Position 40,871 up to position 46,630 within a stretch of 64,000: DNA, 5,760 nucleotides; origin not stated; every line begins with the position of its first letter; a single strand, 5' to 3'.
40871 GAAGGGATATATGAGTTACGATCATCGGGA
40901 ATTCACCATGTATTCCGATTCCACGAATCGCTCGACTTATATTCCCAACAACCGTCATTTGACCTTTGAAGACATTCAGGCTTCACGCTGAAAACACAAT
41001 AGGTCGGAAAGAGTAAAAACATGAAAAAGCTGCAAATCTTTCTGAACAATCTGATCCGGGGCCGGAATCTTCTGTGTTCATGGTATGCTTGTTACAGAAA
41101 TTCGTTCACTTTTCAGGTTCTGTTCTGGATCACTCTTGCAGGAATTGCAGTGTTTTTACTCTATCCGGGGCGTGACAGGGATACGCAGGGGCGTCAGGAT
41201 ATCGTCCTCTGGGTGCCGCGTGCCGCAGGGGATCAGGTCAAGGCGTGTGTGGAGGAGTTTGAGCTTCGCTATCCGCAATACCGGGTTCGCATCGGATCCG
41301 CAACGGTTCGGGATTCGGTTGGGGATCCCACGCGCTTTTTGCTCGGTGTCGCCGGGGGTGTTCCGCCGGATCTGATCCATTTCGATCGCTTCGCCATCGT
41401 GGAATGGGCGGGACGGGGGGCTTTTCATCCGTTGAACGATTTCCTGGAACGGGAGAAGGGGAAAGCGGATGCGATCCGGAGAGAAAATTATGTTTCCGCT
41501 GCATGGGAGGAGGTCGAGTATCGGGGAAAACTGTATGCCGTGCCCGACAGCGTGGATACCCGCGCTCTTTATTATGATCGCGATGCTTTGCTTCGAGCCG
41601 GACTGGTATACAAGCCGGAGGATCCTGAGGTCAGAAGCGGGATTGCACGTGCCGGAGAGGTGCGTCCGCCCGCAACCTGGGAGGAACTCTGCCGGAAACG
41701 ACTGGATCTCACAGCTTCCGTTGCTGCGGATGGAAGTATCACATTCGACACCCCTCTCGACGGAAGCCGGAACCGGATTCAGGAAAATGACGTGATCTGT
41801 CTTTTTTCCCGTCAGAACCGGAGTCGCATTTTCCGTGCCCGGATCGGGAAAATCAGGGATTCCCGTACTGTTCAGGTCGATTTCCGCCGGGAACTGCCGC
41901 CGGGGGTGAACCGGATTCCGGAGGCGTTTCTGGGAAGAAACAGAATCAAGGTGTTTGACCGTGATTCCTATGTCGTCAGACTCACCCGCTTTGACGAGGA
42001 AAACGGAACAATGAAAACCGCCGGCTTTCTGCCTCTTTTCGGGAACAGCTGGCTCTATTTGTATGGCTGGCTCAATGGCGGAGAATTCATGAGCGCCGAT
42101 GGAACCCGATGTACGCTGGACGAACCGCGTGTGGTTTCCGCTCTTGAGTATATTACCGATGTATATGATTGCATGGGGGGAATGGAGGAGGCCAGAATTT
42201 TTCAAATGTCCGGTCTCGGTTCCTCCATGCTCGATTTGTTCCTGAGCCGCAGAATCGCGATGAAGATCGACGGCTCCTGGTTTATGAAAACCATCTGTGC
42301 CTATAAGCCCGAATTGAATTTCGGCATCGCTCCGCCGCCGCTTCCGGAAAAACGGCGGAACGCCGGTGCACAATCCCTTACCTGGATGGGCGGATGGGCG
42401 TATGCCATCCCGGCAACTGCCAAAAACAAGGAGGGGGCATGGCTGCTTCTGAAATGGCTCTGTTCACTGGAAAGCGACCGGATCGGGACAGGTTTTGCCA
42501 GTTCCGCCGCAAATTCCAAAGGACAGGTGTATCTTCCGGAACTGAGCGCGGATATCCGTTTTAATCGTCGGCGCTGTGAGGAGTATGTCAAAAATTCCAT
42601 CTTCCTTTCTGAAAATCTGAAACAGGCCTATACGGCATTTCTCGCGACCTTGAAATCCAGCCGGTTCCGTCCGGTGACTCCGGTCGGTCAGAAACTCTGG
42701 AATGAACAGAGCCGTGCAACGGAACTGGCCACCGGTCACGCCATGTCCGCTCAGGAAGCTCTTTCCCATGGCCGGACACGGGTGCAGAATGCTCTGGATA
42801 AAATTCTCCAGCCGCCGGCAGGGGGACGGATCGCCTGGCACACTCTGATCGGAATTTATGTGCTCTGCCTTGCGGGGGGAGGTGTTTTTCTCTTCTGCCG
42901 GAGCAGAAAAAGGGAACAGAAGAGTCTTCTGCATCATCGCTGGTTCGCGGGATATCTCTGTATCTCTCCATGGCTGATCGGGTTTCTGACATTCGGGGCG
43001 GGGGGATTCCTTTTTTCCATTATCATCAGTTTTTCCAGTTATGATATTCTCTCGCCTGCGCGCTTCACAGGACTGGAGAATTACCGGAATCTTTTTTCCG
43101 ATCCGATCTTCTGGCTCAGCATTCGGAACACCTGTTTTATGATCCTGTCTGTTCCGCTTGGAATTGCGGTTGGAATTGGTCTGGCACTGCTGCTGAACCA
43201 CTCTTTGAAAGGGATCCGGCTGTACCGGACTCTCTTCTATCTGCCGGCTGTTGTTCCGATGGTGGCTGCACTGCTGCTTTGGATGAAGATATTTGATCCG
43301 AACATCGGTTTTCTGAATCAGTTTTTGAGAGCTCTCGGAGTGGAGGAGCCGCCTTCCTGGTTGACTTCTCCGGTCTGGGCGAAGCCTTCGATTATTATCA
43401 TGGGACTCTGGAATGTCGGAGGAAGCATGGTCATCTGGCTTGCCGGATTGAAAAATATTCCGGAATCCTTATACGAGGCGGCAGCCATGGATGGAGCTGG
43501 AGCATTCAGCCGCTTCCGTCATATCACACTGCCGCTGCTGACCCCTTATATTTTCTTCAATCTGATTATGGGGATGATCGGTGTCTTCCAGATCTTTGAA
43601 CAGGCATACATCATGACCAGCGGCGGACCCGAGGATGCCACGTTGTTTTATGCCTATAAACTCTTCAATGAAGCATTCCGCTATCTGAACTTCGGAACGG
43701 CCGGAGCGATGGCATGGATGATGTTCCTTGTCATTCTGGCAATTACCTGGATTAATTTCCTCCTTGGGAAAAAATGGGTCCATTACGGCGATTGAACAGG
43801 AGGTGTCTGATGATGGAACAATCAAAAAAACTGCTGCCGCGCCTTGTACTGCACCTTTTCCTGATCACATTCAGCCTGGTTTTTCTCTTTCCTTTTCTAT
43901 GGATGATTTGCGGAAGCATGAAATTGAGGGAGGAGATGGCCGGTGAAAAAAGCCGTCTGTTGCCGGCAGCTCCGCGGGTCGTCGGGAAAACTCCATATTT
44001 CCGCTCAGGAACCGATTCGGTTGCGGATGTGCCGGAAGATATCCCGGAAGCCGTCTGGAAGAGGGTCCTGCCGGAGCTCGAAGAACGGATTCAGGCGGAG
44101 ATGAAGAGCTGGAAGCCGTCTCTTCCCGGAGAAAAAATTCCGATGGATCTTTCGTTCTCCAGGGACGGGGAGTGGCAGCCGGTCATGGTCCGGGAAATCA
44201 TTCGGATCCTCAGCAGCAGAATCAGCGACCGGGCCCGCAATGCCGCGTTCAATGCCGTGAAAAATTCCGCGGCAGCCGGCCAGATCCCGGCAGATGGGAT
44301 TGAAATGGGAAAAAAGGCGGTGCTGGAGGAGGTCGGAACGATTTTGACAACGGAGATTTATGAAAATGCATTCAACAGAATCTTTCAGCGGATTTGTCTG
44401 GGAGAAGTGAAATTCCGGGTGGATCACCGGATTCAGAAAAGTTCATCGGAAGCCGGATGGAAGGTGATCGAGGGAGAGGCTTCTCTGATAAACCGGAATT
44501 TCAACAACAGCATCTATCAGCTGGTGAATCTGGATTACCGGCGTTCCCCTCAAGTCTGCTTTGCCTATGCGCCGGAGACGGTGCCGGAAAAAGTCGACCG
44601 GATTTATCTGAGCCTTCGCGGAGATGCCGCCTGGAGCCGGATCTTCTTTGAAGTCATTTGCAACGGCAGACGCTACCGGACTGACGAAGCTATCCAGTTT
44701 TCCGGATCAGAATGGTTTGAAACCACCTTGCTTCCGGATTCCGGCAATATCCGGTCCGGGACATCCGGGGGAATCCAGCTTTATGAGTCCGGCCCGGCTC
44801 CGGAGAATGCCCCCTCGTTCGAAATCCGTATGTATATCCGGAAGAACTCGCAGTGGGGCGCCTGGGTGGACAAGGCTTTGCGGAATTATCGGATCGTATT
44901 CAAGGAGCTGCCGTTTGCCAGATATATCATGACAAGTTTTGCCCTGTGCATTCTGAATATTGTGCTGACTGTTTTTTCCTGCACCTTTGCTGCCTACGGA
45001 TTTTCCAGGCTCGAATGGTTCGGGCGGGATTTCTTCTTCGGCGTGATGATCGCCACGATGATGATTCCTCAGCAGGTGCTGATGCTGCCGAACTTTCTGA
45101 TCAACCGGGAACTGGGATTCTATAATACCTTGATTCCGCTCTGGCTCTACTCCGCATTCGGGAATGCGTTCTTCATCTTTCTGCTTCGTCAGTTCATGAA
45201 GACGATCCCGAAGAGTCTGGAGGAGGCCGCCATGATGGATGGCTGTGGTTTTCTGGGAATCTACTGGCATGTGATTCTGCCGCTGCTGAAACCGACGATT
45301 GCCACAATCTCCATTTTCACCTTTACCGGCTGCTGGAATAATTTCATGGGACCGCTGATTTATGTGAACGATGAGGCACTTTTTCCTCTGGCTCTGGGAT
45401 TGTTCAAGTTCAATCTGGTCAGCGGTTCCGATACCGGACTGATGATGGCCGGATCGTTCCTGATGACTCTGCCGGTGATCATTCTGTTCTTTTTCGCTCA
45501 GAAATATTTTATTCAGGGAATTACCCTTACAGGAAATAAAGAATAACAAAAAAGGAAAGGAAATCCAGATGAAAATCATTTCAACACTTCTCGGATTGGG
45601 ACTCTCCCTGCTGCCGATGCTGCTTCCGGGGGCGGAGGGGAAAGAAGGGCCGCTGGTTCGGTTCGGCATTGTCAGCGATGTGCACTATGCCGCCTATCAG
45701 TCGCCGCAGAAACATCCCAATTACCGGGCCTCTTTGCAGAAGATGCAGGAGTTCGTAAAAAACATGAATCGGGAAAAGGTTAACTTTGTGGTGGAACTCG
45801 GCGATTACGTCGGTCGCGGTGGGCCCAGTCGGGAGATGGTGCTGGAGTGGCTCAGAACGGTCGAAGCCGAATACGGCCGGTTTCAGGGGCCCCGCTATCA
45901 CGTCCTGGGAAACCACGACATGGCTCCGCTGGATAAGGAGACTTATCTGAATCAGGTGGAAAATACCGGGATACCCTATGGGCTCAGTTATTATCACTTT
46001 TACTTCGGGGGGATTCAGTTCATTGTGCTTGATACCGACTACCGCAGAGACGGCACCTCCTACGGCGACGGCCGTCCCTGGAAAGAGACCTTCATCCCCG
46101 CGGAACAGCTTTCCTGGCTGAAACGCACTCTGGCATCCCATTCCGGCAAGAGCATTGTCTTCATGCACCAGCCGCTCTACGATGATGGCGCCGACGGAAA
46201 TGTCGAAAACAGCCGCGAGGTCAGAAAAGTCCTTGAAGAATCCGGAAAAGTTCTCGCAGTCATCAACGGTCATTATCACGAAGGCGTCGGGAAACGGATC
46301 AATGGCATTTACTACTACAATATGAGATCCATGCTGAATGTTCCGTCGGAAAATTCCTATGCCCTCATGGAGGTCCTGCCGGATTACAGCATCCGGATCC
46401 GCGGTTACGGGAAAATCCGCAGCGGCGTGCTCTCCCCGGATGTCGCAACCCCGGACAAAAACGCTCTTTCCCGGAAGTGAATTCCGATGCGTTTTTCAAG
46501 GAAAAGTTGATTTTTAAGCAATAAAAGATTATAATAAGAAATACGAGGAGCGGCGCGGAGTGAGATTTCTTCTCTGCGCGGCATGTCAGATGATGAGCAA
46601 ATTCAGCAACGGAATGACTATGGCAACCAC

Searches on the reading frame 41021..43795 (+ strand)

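Call 72: search_protein_families(library=pfam, proteins=[window:41021-43795:+], max_evalue=0.00001)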
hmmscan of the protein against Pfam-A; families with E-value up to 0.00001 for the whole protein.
window:41021-43795:+ (924 aa): 2 families
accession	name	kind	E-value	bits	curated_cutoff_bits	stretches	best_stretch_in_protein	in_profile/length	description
PF01547.30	SBP_bac_1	-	6.6e-17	62.9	26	2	342-481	161-301/307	Bacterial extracellular solute-binding protein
PF00528.27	BPD_transp_1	-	5.7e-15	56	26.4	1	714-918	1-181/184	Binding-protein-dependent transport system inner membrane component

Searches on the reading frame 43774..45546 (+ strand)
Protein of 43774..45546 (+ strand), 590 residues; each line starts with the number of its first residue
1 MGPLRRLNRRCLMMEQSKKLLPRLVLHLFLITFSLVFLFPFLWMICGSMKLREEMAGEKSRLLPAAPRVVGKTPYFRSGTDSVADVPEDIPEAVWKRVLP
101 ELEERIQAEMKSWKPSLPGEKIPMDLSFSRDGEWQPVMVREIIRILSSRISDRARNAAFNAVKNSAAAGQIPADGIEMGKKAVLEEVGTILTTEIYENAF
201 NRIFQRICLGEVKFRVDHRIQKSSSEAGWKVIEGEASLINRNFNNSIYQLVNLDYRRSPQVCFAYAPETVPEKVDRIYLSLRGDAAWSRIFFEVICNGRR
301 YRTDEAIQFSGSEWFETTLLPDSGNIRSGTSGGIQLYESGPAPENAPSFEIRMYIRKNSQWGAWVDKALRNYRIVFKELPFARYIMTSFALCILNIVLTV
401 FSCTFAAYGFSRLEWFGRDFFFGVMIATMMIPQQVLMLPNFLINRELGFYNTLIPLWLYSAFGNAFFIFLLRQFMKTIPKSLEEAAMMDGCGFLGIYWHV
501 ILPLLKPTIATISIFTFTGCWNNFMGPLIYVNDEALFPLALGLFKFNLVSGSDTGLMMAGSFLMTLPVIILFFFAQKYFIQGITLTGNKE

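Call 72: search_protein_families(library=pfam, proteins=[window:43774-45546:+], max_evalue=0.00001)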
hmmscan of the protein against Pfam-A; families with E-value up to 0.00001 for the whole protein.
window:43774-45546:+ (590 aa): 1 family
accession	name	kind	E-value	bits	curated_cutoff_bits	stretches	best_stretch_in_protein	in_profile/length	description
PF00528.27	BPD_transp_1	-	2.8e-17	63.5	26.4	1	407-583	9-182/184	Binding-protein-dependent transport system inner membrane component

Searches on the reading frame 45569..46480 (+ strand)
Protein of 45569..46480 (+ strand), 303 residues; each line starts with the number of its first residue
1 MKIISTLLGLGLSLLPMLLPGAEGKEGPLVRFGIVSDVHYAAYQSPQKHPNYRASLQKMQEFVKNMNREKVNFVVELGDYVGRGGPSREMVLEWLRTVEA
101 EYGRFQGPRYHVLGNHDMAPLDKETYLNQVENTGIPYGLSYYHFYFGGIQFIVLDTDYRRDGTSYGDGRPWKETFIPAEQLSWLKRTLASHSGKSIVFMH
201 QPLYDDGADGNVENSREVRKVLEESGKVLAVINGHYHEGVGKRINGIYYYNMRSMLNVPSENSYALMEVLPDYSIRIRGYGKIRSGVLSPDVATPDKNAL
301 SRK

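Call 72: search_protein_families(library=pfam, proteins=[window:45569-46480:+], max_evalue=0.00001)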
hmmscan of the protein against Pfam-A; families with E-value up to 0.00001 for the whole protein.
window:45569-46480:+ (303 aa): 2 families
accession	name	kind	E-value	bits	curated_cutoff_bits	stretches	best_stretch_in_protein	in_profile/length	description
PF00149.33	Metallophos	-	2.5e-17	64.4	21.5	1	31-238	2-190/191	Calcineurin-like phosphoesterase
PF12850.12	Metallophos_2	-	1.7e-08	35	27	1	31-268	2-150/154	Calcineurin-like phosphoesterase superfamily domain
